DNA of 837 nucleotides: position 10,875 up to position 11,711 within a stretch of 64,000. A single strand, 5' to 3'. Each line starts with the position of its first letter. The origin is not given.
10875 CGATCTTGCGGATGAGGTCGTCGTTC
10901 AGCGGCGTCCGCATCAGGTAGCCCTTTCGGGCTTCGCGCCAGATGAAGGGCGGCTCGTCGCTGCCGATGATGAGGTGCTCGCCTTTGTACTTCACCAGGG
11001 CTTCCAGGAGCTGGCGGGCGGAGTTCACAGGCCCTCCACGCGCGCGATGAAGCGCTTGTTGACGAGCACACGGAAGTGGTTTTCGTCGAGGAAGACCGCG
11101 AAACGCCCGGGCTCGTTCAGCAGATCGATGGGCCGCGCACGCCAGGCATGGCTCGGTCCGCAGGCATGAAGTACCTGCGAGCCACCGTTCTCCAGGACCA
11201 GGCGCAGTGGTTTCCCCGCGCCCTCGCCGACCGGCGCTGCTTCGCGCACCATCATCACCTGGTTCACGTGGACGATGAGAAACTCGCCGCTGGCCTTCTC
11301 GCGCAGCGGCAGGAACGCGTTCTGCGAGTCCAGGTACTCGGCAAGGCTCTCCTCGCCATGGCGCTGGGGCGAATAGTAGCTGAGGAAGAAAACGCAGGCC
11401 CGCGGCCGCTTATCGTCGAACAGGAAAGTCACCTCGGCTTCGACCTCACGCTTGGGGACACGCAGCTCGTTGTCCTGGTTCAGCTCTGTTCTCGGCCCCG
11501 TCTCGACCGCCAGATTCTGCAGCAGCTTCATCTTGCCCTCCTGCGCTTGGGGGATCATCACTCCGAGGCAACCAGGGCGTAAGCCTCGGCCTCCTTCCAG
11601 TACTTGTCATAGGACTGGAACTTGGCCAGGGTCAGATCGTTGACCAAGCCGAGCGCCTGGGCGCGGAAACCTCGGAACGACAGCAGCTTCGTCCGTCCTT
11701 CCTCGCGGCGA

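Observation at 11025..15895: Self-contained sigma-54 regulatory module driving a secreted HExxH protein and an N-terminally extended PilT-like ATPase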

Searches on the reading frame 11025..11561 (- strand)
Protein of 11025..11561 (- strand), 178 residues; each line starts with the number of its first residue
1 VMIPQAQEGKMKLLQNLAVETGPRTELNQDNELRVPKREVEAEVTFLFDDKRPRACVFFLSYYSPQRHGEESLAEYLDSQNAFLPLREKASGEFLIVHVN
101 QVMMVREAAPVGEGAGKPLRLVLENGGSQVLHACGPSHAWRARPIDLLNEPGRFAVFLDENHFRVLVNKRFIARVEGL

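Call 5: search_protein_families(library=pfam, proteins=[window:11025-11561:-], max_evalue=0.01)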
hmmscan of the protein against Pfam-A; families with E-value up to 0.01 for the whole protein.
window:11025-11561:- (178 aa): 1 family
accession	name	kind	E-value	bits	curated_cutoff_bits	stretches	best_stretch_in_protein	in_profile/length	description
PF20660.2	DUF6812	-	0.00024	21.4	27.1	1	70-102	11-53/53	Family of unknown function (DUF6812)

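Call 7: search_protein_families(library=ncbifam, proteins=[window:11025-11561:-], max_evalue=0.01)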
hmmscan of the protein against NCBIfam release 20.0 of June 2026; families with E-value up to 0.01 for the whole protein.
window:11025-11561:- (178 aa): 0 families

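Call 15: search_protein_families(library=pfam, proteins=[window:11025-11531:-], max_evalue=10)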
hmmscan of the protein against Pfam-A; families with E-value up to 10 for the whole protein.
window:11025-11531:- (168 aa): 1 family
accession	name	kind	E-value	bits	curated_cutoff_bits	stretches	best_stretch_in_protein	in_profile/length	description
PF20660.2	DUF6812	-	0.00022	21.6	27.1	1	60-92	11-53/53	Family of unknown function (DUF6812)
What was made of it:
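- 11025..11531 (-): Y: cytoplasmic 168-aa protein made of two small beta-barrels, DUF6812-like. PF20660 scores 21.6 bits here, below the 27.1 cutoff (call 15).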

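Call 16: search_protein_families(library=padloc, proteins=[window:11025-11531:-], max_evalue=0.1)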
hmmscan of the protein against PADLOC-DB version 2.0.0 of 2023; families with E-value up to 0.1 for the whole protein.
window:11025-11531:- (168 aa): 0 families

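Call 17: find_homologous_proteins(query=window:11025-11531:-)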
Query window:11025-11531:- (168 aa): 41 proteins with E <= 0.001 among 81 candidates.
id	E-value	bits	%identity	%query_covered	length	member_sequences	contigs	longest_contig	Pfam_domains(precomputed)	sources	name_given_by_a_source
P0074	5.7e-107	373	100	100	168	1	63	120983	-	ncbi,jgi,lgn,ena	-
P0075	1.2e-86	307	85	100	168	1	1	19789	-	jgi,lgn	jgi:hypothetical protein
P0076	7.3e-84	298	83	100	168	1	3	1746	-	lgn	-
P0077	1.9e-81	290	79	100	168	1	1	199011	-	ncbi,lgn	-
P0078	2.8e-81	289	81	100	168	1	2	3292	-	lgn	-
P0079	7.0e-81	288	80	100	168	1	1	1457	-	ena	-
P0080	2.7e-78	280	78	100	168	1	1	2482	-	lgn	-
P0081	7.4e-66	239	65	100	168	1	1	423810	-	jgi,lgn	jgi:hypothetical protein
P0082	8.3e-66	239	65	100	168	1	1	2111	-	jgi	jgi:hypothetical protein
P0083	9.5e-66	239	67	100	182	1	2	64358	-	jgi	jgi:hypothetical protein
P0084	1.1e-65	239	67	100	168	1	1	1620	-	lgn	-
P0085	2.3e-64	234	69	100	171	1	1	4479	-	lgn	-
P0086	4.0e-64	234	66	100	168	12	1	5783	-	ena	-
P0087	6.6e-64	233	65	100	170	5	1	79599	-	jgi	jgi:hypothetical protein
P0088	8.9e-64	232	65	100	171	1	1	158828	-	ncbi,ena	-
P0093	6.2e-57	210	60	100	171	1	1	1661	PF20660.3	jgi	jgi:hypothetical protein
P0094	3.0e-56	208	60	100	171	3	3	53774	PF20660.3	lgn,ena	-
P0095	2.0e-54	202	58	100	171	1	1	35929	PF20660.3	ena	-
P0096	2.2e-54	202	60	93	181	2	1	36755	PF20660.3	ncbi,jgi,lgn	-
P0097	6.6e-54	200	58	100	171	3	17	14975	PF20660.3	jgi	jgi:hypothetical protein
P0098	1.3e-53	199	58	100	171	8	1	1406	PF20660.3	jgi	jgi:hypothetical protein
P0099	2.5e-53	198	58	100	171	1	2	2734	PF20660.3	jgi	jgi:hypothetical protein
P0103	4.5e-53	198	56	100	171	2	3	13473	PF20660.3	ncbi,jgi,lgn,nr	ncbi:MAG: hypothetical protein PHX05_01560 [Acidobacteriota bacterium]|jgi:hypothetical protein|nr:h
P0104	5.9e-53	197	58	100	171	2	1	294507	PF20660.3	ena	-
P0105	6.5e-53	197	56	100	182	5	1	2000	PF20660.3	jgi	jgi:hypothetical protein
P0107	5.1e-51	191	63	89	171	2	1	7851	PF20660.3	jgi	jgi:hypothetical protein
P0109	9.3e-47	177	55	100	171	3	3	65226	PF20660.3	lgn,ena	-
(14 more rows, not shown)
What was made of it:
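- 11025..11531 (-): Twelve homologues carry the precomputed PF20660 hit (call 17).
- On DUF6812 (PF20660), for Y: Twelve homologues at 55-63% identity carry the precomputed PF20660 hit (call 17).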

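Call 29: predict_structure(alignment_id=A2)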
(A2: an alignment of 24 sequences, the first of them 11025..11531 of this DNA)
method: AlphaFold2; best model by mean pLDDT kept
length: 168 residues; sequences in the alignment: 24
mean_pLDDT: 77.0   pTM: 0.73
mean pLDDT of the five models: 77.0, 76.8, 71.5, 70.9, 35.6
residues with pLDDT >= 90: 63; 70-90: 58; 50-70: 23; < 50: 24
segments of 3 or more residues with pLDDT < 50: 1-23
pLDDT, mean of each block of 10 residues (from residue 1): 32 38 67 93 91 67 85 89 91 90 76 89 66 70 89 92 86
secondary structure, 60 per line:
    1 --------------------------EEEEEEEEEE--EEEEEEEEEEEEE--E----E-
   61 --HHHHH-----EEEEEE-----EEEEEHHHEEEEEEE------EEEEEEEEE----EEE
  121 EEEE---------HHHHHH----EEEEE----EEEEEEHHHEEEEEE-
elements in order: E27-36 E39-51 H63-67 E73-78 E84-88 E92-98 E105-113 E118-124 H134-139 E144-148 E153-158 E162-167

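Call 31: fold_search(model_id=the predicted structure, library=pdb)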
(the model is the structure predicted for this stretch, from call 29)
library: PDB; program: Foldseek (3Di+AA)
matches with E <= 10: 622; with E <= 0.001: 0
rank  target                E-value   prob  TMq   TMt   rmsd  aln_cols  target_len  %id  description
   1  6ie6_A                6.3e-02  0.44  0.21  0.24  12.7       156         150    9  Crystal structure of ADCP1 tandem Agenet domain 3-4 in complex with H3K9me2 (released 2019-01-16)
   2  5zwx_A                7.8e-02  0.38  0.23  0.25  12.5       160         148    9  Crystal structure of Raphanus sativus AGDP1 AGD12 in complex with an H3K9me2 peptide (released 2018-11-14)
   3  9coj_MODEL_1_A        8.2e-02  0.38  0.21  0.26  15.1       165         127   12  SH3-like tandem domain of human KIN protein (released 2024-07-31)
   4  8i0p_K                8.7e-02  0.69  0.24  0.14  11.7       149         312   13  The cryo-EM structure of human pre-Bact complex (released 2024-07-31)
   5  2ckk                  1.0e-01  0.44  0.23  0.29  11.8       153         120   12  High resolution crystal structure of the human kin17 C-terminal domain containing a kow motif (released 2006-10-04)
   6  9n8a_A1               1.0e-01  0.23  0.16  0.09  14.9       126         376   10  In situ structure of the sheathed FlaD flagellar filament in Vibrio cholerae (released 2025-09-24)
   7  7abi_7                1.1e-01  0.60  0.24  0.18  11.7       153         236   13  Human pre-Bact-2 spliceosome (released 2021-02-10)
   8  5ohq                  1.3e-01  0.51  0.22  0.32  13.0       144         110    8  Crystal structure of the KOW6-KOW7 domain of human DSIF (released 2017-09-13)
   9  4qw2_A                1.3e-01  0.38  0.22  0.20  12.7       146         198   12  FMRP N-terminal domain (R138Q) (released 2014-12-03)
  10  9wms_W                1.3e-01  0.33  0.21  0.09  11.4       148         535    9  Co-transcriptional histone H3K36 methylation complex containing RNA polymerase II elongation complex, Set2, and the up (released 2025-12-24)
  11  6iwy                  1.6e-01  0.16  0.19  0.11  14.7       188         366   10  Crystal structure of the flagellar cap protein FliD from Helicobacter pylori (released 2019-05-22)
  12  5zwz                  1.9e-01  0.23  0.20  0.23  12.8       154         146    8  Crystal structure of Arabidopsis thaliana AGDP1 AGD34 (released 2018-11-14)
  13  4x34_B                2.2e-01  0.38  0.22  0.29  12.1       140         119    8  Crystal structure of the 53BP1 tandem tudor domain in complex with p53K381acK382me2 (released 2015-03-04)
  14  7xn7_W                2.2e-01  0.25  0.22  0.09  11.5       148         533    9  RNA polymerase II elongation complex containing Spt4/5, Elf1, Spt6, Spn1 and Paf1C (released 2022-09-07)
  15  4ii1_D                2.2e-01  0.13  0.19  0.23  15.8       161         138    9  Crystal structure of the zinc finger of ZGPAT (released 2013-02-13)
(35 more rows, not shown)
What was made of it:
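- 11025..11531 (-): The best PDB matches are tandem Tudor, KOW or Hfq-like barrels, all with E > 0.06 (calls 29, 31).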

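Call 61: find_related_loci(query=A2, collection=metagenome_contigs, flank=6000)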
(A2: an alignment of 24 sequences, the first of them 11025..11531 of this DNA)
Query A2 (168 aa) in metagenome_contigs; peptide patterns used: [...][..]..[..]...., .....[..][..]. (x = any residue, [..] = any of these).
155 stretches matched a pattern; 17 encode a relative of the query (tblastn E <= 1e-3); 17 distinct loci.
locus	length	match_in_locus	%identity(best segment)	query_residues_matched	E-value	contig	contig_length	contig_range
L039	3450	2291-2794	66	1-168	6e-73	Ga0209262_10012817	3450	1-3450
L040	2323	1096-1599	66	1-168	3e-71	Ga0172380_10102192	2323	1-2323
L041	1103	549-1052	63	1-168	6e-73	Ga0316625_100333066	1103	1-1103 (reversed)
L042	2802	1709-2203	58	1-168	2e-61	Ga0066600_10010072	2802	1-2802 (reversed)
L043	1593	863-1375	57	1-168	1e-62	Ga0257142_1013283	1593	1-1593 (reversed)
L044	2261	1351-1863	59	1-168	3e-61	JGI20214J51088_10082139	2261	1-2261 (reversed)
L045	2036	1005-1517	56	1-168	2e-60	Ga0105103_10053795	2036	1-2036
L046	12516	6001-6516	59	1-168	4e-58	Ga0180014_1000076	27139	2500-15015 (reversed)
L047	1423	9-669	59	20-168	6e-60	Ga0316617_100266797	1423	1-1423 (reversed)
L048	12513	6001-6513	55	1-168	7e-53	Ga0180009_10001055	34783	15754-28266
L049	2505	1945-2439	51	4-168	7e-48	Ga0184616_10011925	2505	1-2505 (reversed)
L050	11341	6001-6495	50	4-168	7e-48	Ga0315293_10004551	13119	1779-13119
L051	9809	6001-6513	50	1-168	4e-47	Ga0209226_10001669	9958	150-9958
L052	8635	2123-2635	50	1-168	4e-47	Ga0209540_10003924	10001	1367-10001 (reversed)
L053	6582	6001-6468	49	12-166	2e-43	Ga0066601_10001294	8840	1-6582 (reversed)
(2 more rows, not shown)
